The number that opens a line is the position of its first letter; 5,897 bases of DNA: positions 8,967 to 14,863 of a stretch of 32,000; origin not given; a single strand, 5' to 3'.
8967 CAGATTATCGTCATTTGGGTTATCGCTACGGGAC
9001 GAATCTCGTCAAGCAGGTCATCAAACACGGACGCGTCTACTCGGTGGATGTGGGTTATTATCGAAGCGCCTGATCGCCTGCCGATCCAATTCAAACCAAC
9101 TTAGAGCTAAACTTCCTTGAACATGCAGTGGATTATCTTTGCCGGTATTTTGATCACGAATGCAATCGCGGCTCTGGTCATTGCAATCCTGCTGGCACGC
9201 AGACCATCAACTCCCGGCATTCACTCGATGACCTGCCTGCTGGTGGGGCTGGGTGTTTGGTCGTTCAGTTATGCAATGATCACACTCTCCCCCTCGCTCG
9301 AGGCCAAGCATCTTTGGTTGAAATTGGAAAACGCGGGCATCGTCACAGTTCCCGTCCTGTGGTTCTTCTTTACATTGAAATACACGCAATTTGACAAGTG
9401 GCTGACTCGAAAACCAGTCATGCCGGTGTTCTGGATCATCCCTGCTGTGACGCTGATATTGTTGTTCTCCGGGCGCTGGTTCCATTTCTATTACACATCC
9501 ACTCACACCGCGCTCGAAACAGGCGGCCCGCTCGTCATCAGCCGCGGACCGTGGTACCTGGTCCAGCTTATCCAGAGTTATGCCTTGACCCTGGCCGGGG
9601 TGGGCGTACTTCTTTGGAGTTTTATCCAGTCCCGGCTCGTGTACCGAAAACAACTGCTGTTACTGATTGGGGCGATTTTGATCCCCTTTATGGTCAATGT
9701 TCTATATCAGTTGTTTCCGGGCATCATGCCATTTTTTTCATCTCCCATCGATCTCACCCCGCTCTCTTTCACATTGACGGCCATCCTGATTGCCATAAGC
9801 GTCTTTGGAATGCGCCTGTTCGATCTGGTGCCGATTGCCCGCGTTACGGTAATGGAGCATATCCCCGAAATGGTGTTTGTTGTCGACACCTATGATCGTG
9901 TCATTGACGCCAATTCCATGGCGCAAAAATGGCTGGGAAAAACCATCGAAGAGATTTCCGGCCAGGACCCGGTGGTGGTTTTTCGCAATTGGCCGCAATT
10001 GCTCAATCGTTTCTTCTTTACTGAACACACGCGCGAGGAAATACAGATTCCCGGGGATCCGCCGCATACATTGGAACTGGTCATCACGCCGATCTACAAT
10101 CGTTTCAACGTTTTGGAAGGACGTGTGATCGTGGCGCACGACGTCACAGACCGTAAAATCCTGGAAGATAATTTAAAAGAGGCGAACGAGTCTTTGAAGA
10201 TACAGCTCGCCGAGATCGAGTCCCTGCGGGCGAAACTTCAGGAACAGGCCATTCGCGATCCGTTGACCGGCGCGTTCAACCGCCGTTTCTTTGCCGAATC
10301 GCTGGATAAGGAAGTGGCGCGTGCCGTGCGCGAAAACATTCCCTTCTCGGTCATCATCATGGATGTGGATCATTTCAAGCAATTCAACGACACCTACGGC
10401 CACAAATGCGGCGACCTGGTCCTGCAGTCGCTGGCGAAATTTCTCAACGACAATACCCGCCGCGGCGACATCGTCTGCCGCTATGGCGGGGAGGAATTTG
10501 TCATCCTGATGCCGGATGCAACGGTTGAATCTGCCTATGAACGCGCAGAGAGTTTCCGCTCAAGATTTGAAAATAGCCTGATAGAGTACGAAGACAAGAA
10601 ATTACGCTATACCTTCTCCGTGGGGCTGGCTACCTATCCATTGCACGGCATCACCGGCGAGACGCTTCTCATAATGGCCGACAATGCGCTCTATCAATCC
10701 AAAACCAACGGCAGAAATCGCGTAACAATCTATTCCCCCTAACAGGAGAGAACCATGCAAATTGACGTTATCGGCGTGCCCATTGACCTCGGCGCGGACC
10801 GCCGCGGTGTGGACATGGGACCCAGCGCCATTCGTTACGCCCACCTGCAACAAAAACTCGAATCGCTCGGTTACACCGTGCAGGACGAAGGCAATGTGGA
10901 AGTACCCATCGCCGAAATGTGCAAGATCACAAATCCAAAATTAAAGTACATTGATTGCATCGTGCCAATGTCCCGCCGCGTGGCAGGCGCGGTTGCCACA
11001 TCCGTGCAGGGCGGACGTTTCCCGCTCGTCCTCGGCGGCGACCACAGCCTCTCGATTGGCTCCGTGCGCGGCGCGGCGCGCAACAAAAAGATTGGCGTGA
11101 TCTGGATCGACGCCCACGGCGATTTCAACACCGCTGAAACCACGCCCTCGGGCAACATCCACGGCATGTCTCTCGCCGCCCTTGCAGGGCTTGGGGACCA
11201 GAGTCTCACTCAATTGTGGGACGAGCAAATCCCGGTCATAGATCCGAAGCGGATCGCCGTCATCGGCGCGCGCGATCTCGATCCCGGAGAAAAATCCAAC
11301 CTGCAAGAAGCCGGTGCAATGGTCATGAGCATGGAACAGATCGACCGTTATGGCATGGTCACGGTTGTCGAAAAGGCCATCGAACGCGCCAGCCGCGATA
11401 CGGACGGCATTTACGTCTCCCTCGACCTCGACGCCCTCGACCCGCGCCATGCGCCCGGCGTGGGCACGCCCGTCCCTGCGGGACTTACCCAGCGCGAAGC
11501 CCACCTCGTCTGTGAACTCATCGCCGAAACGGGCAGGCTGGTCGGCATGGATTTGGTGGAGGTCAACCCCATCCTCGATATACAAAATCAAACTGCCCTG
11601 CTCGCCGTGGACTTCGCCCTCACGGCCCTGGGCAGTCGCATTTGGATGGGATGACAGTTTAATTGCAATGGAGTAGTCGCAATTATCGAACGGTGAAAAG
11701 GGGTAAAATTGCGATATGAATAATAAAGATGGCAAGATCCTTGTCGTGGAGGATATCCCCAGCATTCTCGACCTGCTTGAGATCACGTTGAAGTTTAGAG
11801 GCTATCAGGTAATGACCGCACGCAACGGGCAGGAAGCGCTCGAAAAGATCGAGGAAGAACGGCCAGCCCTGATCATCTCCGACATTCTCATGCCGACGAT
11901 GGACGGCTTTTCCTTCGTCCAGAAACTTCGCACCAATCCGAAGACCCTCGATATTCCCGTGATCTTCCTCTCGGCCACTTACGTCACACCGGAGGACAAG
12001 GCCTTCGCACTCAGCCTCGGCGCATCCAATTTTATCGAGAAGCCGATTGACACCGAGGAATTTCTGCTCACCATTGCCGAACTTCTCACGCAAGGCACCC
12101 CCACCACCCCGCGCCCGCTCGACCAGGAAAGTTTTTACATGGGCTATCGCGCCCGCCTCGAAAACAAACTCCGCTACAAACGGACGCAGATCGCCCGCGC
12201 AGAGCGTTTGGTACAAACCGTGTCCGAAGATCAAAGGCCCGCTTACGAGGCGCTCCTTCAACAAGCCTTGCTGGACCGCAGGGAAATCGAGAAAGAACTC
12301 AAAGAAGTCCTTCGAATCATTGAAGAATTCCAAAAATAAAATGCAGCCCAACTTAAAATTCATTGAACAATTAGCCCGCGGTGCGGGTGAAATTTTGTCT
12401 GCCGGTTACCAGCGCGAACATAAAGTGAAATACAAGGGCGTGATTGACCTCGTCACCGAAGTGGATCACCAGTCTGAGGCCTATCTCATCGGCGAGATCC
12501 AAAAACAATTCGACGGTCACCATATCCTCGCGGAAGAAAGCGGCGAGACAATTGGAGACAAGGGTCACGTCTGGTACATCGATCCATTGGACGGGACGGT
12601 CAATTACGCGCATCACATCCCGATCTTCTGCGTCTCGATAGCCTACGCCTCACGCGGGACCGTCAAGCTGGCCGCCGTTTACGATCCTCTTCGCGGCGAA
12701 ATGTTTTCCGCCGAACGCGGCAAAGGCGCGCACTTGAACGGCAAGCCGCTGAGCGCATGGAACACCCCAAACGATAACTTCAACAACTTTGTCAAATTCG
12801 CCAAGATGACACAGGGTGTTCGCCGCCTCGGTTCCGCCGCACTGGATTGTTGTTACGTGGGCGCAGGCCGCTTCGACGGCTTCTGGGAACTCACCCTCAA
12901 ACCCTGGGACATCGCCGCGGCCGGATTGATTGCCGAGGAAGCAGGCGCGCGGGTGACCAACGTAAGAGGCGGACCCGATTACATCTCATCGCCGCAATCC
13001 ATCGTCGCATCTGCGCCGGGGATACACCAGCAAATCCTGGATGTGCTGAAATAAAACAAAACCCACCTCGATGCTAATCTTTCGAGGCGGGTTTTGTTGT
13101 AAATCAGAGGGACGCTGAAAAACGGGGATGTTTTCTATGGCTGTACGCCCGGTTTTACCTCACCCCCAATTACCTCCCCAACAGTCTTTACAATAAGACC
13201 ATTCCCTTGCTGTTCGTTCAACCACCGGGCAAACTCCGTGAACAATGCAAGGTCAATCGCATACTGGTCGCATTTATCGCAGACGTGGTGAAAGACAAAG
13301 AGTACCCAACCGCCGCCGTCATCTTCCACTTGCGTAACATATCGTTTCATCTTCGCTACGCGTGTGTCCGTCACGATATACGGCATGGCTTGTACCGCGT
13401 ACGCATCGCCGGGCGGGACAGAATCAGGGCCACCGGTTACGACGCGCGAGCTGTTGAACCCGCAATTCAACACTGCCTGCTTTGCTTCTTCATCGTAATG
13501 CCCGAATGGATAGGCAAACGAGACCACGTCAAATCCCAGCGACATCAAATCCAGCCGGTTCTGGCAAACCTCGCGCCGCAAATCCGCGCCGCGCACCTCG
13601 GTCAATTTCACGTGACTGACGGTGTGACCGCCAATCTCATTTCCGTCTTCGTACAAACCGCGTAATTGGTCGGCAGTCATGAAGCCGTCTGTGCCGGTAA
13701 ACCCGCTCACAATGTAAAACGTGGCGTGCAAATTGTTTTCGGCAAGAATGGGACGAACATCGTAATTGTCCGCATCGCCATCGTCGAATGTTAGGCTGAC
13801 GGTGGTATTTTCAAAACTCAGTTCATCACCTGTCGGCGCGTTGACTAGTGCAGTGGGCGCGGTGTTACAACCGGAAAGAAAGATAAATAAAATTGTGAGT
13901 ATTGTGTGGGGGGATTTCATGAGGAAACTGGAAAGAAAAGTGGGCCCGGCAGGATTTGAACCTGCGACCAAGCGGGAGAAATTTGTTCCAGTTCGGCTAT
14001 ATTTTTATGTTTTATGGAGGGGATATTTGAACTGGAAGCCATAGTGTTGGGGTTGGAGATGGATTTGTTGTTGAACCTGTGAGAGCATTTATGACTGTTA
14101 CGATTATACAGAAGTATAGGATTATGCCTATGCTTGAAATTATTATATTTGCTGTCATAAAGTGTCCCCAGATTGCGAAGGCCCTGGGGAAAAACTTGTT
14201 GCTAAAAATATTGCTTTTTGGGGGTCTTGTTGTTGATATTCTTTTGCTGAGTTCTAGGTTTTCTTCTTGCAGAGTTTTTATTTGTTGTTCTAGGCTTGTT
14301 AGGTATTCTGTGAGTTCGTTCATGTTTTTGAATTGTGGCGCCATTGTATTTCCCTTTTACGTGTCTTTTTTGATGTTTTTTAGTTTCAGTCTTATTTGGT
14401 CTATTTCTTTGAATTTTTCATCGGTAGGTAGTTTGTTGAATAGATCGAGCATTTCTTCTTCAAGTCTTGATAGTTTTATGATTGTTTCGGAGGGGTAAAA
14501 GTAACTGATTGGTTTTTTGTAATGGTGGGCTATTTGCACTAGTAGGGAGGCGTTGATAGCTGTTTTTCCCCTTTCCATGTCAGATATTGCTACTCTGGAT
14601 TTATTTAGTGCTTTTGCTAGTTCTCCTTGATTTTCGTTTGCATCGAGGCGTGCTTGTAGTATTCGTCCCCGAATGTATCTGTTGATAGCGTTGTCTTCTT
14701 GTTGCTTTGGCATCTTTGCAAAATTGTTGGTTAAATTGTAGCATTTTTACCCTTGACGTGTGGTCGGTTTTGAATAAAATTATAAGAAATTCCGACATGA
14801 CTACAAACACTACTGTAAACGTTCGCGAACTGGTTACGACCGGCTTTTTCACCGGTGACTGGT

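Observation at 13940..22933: Intact-looking inovirus-like prophage integrated in tRNA-Met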

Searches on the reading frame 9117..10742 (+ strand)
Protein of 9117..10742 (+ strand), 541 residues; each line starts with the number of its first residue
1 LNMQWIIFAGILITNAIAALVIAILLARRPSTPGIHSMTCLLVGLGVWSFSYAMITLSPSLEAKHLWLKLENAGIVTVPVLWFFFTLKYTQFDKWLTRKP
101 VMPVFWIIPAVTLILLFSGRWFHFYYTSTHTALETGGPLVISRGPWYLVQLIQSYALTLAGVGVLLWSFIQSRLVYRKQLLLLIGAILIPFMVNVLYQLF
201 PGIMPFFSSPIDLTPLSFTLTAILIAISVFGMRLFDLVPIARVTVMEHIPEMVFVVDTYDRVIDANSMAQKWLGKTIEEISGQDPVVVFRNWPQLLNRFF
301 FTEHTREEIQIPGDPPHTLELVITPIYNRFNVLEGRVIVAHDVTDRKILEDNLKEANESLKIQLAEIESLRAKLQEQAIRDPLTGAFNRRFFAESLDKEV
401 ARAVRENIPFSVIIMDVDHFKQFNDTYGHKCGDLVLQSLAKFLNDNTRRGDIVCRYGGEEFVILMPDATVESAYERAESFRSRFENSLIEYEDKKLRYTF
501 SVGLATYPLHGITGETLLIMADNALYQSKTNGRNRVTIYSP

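Call 92: search_protein_families(library=pfam, max_evalue=0.001, proteins=[window:9117-10742:+])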
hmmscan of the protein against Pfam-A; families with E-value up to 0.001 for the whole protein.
window:9117-10742:+ (541 aa): 6 families
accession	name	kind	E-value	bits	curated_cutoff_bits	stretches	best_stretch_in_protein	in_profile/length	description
PF16927.11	HisKA_7TM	-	2.6e-50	171.8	28.6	1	12-239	2-224/224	N-terminal 7TM region of histidine kinase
PF00990.26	GGDEF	-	2.6e-48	164.3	23.8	1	378-535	1-161/161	Diguanylate cyclase, GGDEF domain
PF13188.13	PAS_8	-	3.7e-07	30.3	21.8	1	244-286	5-44/65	PAS domain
PF13426.13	PAS_9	-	7.5e-06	26.6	27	1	250-345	1-103/103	PAS domain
PF08448.16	PAS_4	-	8.1e-06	26.5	23.1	1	247-347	2-109/110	PAS fold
PF00989.32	PAS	-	1.9e-05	25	22.6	1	243-331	4-101/113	PAS fold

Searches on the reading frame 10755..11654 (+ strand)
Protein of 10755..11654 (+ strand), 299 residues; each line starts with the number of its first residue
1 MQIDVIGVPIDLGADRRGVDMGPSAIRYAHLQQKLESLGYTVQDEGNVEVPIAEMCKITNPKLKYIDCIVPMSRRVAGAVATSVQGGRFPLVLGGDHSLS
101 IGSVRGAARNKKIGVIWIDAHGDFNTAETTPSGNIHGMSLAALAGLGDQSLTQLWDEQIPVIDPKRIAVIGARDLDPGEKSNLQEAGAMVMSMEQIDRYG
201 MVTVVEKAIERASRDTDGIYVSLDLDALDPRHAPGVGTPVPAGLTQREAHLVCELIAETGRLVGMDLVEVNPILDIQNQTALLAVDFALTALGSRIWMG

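Call 92: search_protein_families(library=pfam, max_evalue=0.001, proteins=[window:10755-11654:+])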
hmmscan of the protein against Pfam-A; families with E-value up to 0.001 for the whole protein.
window:10755-11654:+ (299 aa): 1 family
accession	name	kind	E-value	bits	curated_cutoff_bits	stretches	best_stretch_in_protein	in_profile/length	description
PF00491.26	Arginase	-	2.2e-79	267.3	22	1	3-291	3-277/280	Arginase family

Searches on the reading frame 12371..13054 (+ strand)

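Call 92: search_protein_families(library=pfam, max_evalue=0.001, proteins=[window:12371-13054:+])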
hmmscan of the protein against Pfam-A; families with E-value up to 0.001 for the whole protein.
window:12371-13054:+ (227 aa): 1 family
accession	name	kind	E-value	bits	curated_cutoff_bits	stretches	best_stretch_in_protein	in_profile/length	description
PF00459.30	Inositol_P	-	6.9e-59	200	27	1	1-223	12-263/271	Inositol monophosphatase family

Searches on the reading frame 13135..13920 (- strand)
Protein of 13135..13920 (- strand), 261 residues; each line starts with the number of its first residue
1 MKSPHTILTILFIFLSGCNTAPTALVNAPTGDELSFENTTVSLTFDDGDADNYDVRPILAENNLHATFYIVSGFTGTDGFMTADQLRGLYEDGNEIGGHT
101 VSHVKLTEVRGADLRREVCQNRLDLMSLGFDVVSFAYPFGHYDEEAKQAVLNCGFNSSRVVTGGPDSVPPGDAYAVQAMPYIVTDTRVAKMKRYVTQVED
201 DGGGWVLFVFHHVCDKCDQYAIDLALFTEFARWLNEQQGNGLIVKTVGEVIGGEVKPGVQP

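Call 48: find_encoding_contigs(protein=window:13135-13920:-, flank=10000, max_places=10)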
Protein window:13135-13920:- (261 aa): no gene with exactly this product is on record in the collection.

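Call 92: search_protein_families(library=pfam, max_evalue=0.001, proteins=[window:13135-13920:-])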
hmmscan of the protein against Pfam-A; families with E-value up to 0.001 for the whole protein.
window:13135-13920:- (261 aa): 1 family
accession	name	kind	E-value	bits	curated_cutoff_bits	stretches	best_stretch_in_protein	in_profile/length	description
PF01522.26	Polysacc_deac_1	-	1e-20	74.4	23.1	1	38-156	6-122/124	Polysaccharide deacetylase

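Call 93: find_related_loci(query=window:13135-13920:-, collection=metagenome_contigs, flank=6000)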
Query window:13135-13920:- (261 aa) in metagenome_contigs; peptide patterns used: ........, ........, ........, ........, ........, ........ (x = any residue, [..] = any of these).
192 stretches matched a pattern; 99 encode a relative of the query (tblastn E <= 1e-3); the best 80 are kept; 80 distinct loci.
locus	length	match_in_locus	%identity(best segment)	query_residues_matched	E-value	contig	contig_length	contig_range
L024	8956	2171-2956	72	1-261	5e-131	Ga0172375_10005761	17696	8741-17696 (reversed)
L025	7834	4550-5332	72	1-261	1e-128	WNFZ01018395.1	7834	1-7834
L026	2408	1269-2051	64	1-261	5e-125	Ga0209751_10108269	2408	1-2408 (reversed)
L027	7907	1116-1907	66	1-261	6e-119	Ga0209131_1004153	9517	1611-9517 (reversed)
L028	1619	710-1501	66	1-261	6e-128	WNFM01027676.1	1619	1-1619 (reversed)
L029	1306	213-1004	65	1-261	1e-128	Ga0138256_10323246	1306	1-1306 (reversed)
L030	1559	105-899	65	1-261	3e-126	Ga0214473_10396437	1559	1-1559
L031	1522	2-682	72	35-261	3e-126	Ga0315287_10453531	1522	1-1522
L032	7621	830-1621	64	1-261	2e-116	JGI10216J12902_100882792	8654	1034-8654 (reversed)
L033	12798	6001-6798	64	1-261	2e-116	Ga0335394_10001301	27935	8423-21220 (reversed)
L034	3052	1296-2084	64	1-261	3e-120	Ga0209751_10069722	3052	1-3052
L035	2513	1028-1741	68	17-254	1e-121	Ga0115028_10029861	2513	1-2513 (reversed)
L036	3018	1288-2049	64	1-254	2e-119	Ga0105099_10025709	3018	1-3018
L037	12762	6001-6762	66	1-252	2e-115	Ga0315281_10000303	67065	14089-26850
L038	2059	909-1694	64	1-261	2e-121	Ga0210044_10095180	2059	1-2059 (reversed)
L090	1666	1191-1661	63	1-155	6e-62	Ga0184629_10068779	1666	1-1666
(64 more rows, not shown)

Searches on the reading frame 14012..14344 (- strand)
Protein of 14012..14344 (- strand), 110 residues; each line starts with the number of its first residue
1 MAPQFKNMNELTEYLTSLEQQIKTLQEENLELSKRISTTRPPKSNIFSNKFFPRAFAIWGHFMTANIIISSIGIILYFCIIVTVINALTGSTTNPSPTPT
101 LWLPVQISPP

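Call 5: search_protein_families(library=pfam, max_evalue=0.1, proteins=[window:14012-14344:-])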
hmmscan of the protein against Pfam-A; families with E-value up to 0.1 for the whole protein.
window:14012-14344:- (110 aa): 5 families
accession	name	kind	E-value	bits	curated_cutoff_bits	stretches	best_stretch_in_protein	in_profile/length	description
PF25566.1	RIMB1_N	-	0.0036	17.6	28.5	1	6-38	5-37/129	RIMB1-like, N-terminal domain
PF04977.20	DivIC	-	0.012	15.8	28.9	1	4-37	15-48/80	Septum formation initiator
PF00170.26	bZIP_1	-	0.041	14.4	27.6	1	13-38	26-51/64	bZIP transcription factor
PF04102.17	SlyX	-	0.044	14.9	30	1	4-42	15-53/67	SlyX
PF17098.10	Wtap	-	0.045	14.1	35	1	17-40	89-112/155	WTAP/Mum2p family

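Call 6: search_protein_families(library=phrogs, max_evalue=0.1, proteins=[window:14012-14344:-])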
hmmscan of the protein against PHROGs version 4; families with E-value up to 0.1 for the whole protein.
window:14012-14344:- (110 aa): 1 family
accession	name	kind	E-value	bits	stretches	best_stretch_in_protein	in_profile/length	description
phrog_4580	-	transcription regulation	0.068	14.3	1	17-36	5-24/38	transcription factor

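Call 109: search_protein_families(library=ncbifam, max_evalue=0.1, proteins=[window:14012-14344:-])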
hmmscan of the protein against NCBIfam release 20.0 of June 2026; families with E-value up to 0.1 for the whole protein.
window:14012-14344:- (110 aa): 0 families

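Call 110: search_protein_families(library=padloc, max_evalue=0.01, proteins=[window:14012-14344:-])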
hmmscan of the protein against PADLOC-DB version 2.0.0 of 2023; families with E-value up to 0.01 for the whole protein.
window:14012-14344:- (110 aa): 0 families

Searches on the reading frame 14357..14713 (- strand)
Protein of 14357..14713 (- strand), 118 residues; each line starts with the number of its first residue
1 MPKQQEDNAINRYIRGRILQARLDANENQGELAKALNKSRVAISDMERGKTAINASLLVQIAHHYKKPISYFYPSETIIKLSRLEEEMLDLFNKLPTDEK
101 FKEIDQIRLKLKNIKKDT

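Call 5: search_protein_families(library=pfam, max_evalue=0.1, proteins=[window:14357-14713:-])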
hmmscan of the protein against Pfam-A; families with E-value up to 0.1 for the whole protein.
window:14357-14713:- (118 aa): 3 families
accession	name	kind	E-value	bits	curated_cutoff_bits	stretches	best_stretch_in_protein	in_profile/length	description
PF01381.28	HTH_3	-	1.9e-10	41.1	23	1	20-72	3-55/55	Helix-turn-helix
PF13560.12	HTH_31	-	0.00052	20.7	27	1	28-65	16-54/64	Helix-turn-helix domain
PF25068.1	ARM_TT21_4th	-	0.079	13.7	30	0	62-104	12-54/153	Tetratricopeptide repeat protein 21 forth ARM domain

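Call 6: search_protein_families(library=phrogs, max_evalue=0.1, proteins=[window:14357-14713:-])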
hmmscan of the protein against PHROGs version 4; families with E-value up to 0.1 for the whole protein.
window:14357-14713:- (118 aa): 17 families
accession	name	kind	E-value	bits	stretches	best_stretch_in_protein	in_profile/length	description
phrog_2439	-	transcription regulation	2.7e-09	37.4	1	15-79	9-73/367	transcriptional regulator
phrog_8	-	transcription regulation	1.1e-08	36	1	13-108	165-246/346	transcriptional regulator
phrog_4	-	transcription regulation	2.8e-08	34.2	1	12-105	131-215/400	transcriptional repressor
phrog_3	-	transcription regulation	3.5e-07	31.3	1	9-85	84-161/430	transcriptional repressor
phrog_2328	-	transcription regulation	3.7e-06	27.7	1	12-69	14-71/128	transcriptional repressor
phrog_2967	-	transcription regulation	3.3e-05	24.5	1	6-66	3-63/225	transcriptional regulator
phrog_1124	-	transcription regulation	0.00022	21.9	1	22-68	17-62/177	transcriptional regulator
phrog_2339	-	DNA, RNA and nucleotide metabolism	0.0013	19.7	1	2-65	14-78/98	HTH DNA binding protein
phrog_1373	-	transcription regulation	0.0015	19.6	1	14-70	64-120/166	transcriptional regulator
phrog_6499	-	transcription regulation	0.0017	18.8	1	17-73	10-74/157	transcriptional regulator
phrog_638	-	transcription regulation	0.024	15.5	1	27-63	18-54/145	transcriptional regulator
phrog_1316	-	DNA, RNA and nucleotide metabolism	0.029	15.5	1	88-117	7-38/181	RNA polymerase beta subunit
phrog_7241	-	transcription regulation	0.035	15.2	1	29-68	77-116/122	transcriptional regulator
phrog_59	-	DNA, RNA and nucleotide metabolism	0.042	14.2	1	5-55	228-275/423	HNH endonuclease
phrog_1994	-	DNA, RNA and nucleotide metabolism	0.049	14.6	1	20-93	6-72/170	DNA binding protein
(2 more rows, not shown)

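Call 110: search_protein_families(library=padloc, max_evalue=0.01, proteins=[window:14357-14713:-])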
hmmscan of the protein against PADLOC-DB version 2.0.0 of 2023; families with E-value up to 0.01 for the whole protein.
window:14357-14713:- (118 aa): 14 families
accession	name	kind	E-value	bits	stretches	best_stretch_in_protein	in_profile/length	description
PDLC03952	RmrA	-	1.6e-10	38.4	1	4-76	13-85/395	-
PDLC02926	HTH_VI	-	9.3e-08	30.2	1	20-73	8-61/92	-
PDLC03947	RmrA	-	6.8e-07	26.4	1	7-78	5-76/383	-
PDLC03944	RmrA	-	4.3e-06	24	1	13-77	6-70/384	-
PDLC03954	RmrA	-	4.2e-05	20.6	1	8-77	5-74/380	-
PDLC03948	RmrA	-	0.00033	17.6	1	8-80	3-75/397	-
PDLC03951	RmrA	-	0.00036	17.6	1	13-74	8-69/400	-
PDLC03667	Control_protein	-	0.00065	18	1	18-79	6-71/101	control protein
PDLC03953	RmrA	-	0.00084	16.7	1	17-79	9-71/373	-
PDLC03949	RmrA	-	0.00092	16.2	1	17-76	6-65/363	-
PDLC04775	PDC-M69A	-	0.00097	17.6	1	18-114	12-104/113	-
PDLC04142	capH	-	0.0027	16.8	1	20-115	13-99/103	capH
PDLC02227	AbiEi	-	0.0064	14.1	1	60-116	113-163/233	AbiEi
PDLC03943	RmrA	-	0.007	13.5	1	25-76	14-65/370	-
